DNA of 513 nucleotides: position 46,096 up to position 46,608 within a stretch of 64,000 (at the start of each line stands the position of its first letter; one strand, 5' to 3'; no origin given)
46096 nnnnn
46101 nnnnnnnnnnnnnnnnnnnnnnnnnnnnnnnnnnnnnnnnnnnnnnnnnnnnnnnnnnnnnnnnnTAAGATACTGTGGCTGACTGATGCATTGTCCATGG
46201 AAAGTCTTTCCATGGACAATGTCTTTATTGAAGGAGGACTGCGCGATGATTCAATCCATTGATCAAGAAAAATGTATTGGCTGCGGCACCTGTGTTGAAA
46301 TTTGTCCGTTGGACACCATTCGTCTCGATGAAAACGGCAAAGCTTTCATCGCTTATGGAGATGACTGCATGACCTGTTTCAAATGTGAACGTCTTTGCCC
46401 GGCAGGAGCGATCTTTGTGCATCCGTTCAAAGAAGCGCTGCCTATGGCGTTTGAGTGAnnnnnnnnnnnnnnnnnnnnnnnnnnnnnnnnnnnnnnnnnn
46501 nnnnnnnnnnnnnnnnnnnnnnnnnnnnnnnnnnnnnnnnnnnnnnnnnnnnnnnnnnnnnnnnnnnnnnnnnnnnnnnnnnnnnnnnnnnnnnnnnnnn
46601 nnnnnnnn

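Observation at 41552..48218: LysR-regulated locus with an anion-type permease and two tandem ferredoxin plus FrdA/SdhA/AprA-family flavoprotein pairs: candidate uncharacterised anaerobic reductase system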

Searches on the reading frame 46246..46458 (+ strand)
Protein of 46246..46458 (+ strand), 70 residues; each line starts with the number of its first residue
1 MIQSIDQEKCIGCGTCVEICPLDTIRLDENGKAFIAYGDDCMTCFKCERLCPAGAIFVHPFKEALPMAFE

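Call 3: search_protein_families(library=pfam, proteins=[window:46246-46458:+], max_evalue=0.01)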
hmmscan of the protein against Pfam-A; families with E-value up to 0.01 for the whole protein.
window:46246-46458:+ (70 aa): 16 families
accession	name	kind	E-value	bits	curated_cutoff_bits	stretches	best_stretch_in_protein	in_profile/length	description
PF00037.32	Fer4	-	9.3e-12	44.7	21.1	1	5-25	3-23/24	4Fe-4S binding domain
PF14697.11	Fer4_21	-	1.8e-10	41.2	35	1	4-56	2-57/59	4Fe-4S dicluster domain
PF12838.12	Fer4_7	-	4.5e-10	40.3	27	1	9-55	1-52/52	4Fe-4S dicluster domain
PF12837.12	Fer4_6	-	7e-10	38.8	25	1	5-21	4-20/24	4Fe-4S binding domain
PF13187.11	Fer4_9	-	1.2e-09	38.5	27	1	9-56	1-52/52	4Fe-4S dicluster domain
PF12797.12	Fer4_2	-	1.2e-09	38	24.5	1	4-21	4-21/22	4Fe-4S binding domain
PF13237.11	Fer4_10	-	1.4e-09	38.2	25.5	1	4-52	3-53/53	4Fe-4S dicluster domain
PF25160.1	LdpA_Fe-S-bd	-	2.5e-08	34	27.6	1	4-26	22-44/49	LdpA Fe-S cluster-binding domain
PF12800.12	Fer4_4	-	1.9e-07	31.2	24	1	8-21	2-15/17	4Fe-4S binding domain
PF13484.11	Fer4_16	-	2e-07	32.1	30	1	9-28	1-20/66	4Fe-4S double cluster binding domain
PF12798.12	Fer4_3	-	2.4e-06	28.4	27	1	10-21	1-12/15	4Fe-4S binding domain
PF13370.11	Fer4_13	-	7e-06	27.1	24.5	1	5-21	1-17/58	4Fe-4S single cluster domain of Ferredoxin I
PF13459.11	Fer4_15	-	8.4e-06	26.8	22.4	1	5-35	3-32/66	4Fe-4S single cluster domain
PF13183.11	Fer4_8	-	1.1e-05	26.4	27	1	8-54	3-67/68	4Fe-4S dicluster domain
PF13534.11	Fer4_17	-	0.00027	21.8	22.2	0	9-24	1-16/61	4Fe-4S dicluster domain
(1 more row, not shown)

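Call 4: search_protein_families(library=ncbifam, proteins=[window:46246-46458:+], max_evalue=0.01)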
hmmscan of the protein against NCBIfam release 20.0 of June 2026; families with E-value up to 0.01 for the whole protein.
window:46246-46458:+ (70 aa): 105 families (the best 25 are shown)
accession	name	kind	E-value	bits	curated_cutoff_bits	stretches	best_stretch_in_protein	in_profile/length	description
NF040864.1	HgcB_ferredoxin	equivalog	8.3e-14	51.2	99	1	5-60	11-65/93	mercury methylation ferredoxin HgcB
NF038196.1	ferrodoxin_EFR1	subfamily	7.7e-13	49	75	1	7-58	183-231/242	EFR1 family ferrodoxin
TIGR02060.1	aprB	equivalog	3.1e-11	43.3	135.65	1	4-67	4-73/132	adenylyl-sulfate reductase subunit beta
NF005504.0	PRK07118.1-3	equivalog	2e-10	40.5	437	1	8-61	219-270/293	Fe-S cluster domain-containing protein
NF040770.1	hetero_SS_HdrA2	exception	3.2e-10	38.8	1100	1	3-64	572-631/777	CoB-CoM heterodisulfide reductase HdrA2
NF045874.1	Vhu_polyferre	exception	3.4e-10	39.2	600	1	5-58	193-245/381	F420-non-reducing hydrogenase associated-polyferredoxin VhuB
NF058577.1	FdxA_fam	equivalog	4.1e-10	39.7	65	2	4-23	32-51/52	4Fe-4S ferredoxin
TIGR04395.1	cutC_activ_rSAM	equivalog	4.9e-10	39.2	360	1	6-58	52-105/309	choline TMA-lyase-activating enzyme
NF043039.1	HgcAB_like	equivalog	8.6e-10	38.7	285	1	4-56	296-349/350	HgcAB-like fusion protein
NF042909.1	FMH_DH_FwdF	exception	1.7e-09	37.3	375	1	4-30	134-160/336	tungsten-dependent formylmethanofuran dehydrogenase subunit FwdF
NF006221.0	PRK08348.1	subfamily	2.9e-09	36.7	124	1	6-57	42-93/136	NADH-plastoquinone oxidoreductase subunit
TIGR01971.1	NuoI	subfamily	3.7e-09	36.2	113.05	2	4-29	77-102/121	NADH-quinone oxidoreductase, chain I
TIGR03224.1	benzo_boxA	equivalog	4.3e-09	35.8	459.2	1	5-56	7-56/411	benzoyl-CoA 2,3-epoxidase subunit BoxA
NF041836.1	rnfB_Methano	equivalog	6.2e-09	35.7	445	1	3-27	240-264/265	Rnf electron transport complex subunit RnfB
TIGR02700.1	flavo_MJ0208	hypoth_equivalog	7.7e-09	35.2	251.35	1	4-57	144-195/234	dihydromethanopterin reductase (acceptor)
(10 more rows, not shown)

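Call 41: search_solved_structures(query=window:46246-46458:+, max_evalue=0.01, show_alignments=3)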
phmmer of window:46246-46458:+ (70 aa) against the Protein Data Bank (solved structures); distinct sequences matched with E-value up to 0.01: 204 (the best 60 are shown).
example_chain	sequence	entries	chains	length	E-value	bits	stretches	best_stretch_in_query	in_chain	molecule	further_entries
9sw6_G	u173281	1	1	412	5.2e-34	118.3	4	7-66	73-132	Polyferredoxin protein MvhB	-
5t5i_F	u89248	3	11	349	7.3e-25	89.3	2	4-30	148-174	Tungsten formylmethanofuran dehydrogenase subunit fwdF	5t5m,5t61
9sw6_H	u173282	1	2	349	1.6e-23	85.1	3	5-56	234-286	Tungsten formylmethanofuran dehydrogenase, subunit F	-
9sfi_O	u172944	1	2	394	2.1e-20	75.2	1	8-58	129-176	Ferredoxin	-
9sfi_T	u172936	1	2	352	3.4e-19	71.3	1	4-63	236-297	4Fe-4S ferredoxin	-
7bkb_K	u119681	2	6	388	9.4e-19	69.9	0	6-61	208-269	Formylmethanofuran dehydrogenase, subunit F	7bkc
9eri_B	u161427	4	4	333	5.8e-14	54.7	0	9-56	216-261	Na(+)-translocating ferredoxin:NAD(+) oxidoreductase complex subunit B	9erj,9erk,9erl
9sfi_A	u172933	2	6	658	2.3e-13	52.8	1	4-62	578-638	CoB--CoM heterodisulfide reductase iron-sulfur subunit A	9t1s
5odc_A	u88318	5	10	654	2.9e-13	52.5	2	2-62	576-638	Heterodisulfide reductase, subunit A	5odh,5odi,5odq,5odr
8rvv_A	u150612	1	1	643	2.6e-12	49.5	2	4-64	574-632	H(2):CoB-CoM heterodisulfide,ferredoxin reductase subunit A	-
8rvu_a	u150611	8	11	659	2.9e-12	49.3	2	4-64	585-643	H(2):CoB-CoM heterodisulfide,ferredoxin reductase subunit A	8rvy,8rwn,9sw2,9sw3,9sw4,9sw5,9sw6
7zc6_B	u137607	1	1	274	1.6e-09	40.7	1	4-31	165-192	RnfB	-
8a8o_C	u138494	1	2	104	3.7e-09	39.5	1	5-59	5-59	Beta-subunit of the PAPS reductase from Methanothermococcus thermolithotrophicus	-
3gyx_B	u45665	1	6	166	8.8e-09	38.3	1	5-68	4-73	Adenylylsulfate Reductase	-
7bkb_L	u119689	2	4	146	1e-08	38.1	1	3-28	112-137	Formylmethanofuran dehydrogenase, subunit G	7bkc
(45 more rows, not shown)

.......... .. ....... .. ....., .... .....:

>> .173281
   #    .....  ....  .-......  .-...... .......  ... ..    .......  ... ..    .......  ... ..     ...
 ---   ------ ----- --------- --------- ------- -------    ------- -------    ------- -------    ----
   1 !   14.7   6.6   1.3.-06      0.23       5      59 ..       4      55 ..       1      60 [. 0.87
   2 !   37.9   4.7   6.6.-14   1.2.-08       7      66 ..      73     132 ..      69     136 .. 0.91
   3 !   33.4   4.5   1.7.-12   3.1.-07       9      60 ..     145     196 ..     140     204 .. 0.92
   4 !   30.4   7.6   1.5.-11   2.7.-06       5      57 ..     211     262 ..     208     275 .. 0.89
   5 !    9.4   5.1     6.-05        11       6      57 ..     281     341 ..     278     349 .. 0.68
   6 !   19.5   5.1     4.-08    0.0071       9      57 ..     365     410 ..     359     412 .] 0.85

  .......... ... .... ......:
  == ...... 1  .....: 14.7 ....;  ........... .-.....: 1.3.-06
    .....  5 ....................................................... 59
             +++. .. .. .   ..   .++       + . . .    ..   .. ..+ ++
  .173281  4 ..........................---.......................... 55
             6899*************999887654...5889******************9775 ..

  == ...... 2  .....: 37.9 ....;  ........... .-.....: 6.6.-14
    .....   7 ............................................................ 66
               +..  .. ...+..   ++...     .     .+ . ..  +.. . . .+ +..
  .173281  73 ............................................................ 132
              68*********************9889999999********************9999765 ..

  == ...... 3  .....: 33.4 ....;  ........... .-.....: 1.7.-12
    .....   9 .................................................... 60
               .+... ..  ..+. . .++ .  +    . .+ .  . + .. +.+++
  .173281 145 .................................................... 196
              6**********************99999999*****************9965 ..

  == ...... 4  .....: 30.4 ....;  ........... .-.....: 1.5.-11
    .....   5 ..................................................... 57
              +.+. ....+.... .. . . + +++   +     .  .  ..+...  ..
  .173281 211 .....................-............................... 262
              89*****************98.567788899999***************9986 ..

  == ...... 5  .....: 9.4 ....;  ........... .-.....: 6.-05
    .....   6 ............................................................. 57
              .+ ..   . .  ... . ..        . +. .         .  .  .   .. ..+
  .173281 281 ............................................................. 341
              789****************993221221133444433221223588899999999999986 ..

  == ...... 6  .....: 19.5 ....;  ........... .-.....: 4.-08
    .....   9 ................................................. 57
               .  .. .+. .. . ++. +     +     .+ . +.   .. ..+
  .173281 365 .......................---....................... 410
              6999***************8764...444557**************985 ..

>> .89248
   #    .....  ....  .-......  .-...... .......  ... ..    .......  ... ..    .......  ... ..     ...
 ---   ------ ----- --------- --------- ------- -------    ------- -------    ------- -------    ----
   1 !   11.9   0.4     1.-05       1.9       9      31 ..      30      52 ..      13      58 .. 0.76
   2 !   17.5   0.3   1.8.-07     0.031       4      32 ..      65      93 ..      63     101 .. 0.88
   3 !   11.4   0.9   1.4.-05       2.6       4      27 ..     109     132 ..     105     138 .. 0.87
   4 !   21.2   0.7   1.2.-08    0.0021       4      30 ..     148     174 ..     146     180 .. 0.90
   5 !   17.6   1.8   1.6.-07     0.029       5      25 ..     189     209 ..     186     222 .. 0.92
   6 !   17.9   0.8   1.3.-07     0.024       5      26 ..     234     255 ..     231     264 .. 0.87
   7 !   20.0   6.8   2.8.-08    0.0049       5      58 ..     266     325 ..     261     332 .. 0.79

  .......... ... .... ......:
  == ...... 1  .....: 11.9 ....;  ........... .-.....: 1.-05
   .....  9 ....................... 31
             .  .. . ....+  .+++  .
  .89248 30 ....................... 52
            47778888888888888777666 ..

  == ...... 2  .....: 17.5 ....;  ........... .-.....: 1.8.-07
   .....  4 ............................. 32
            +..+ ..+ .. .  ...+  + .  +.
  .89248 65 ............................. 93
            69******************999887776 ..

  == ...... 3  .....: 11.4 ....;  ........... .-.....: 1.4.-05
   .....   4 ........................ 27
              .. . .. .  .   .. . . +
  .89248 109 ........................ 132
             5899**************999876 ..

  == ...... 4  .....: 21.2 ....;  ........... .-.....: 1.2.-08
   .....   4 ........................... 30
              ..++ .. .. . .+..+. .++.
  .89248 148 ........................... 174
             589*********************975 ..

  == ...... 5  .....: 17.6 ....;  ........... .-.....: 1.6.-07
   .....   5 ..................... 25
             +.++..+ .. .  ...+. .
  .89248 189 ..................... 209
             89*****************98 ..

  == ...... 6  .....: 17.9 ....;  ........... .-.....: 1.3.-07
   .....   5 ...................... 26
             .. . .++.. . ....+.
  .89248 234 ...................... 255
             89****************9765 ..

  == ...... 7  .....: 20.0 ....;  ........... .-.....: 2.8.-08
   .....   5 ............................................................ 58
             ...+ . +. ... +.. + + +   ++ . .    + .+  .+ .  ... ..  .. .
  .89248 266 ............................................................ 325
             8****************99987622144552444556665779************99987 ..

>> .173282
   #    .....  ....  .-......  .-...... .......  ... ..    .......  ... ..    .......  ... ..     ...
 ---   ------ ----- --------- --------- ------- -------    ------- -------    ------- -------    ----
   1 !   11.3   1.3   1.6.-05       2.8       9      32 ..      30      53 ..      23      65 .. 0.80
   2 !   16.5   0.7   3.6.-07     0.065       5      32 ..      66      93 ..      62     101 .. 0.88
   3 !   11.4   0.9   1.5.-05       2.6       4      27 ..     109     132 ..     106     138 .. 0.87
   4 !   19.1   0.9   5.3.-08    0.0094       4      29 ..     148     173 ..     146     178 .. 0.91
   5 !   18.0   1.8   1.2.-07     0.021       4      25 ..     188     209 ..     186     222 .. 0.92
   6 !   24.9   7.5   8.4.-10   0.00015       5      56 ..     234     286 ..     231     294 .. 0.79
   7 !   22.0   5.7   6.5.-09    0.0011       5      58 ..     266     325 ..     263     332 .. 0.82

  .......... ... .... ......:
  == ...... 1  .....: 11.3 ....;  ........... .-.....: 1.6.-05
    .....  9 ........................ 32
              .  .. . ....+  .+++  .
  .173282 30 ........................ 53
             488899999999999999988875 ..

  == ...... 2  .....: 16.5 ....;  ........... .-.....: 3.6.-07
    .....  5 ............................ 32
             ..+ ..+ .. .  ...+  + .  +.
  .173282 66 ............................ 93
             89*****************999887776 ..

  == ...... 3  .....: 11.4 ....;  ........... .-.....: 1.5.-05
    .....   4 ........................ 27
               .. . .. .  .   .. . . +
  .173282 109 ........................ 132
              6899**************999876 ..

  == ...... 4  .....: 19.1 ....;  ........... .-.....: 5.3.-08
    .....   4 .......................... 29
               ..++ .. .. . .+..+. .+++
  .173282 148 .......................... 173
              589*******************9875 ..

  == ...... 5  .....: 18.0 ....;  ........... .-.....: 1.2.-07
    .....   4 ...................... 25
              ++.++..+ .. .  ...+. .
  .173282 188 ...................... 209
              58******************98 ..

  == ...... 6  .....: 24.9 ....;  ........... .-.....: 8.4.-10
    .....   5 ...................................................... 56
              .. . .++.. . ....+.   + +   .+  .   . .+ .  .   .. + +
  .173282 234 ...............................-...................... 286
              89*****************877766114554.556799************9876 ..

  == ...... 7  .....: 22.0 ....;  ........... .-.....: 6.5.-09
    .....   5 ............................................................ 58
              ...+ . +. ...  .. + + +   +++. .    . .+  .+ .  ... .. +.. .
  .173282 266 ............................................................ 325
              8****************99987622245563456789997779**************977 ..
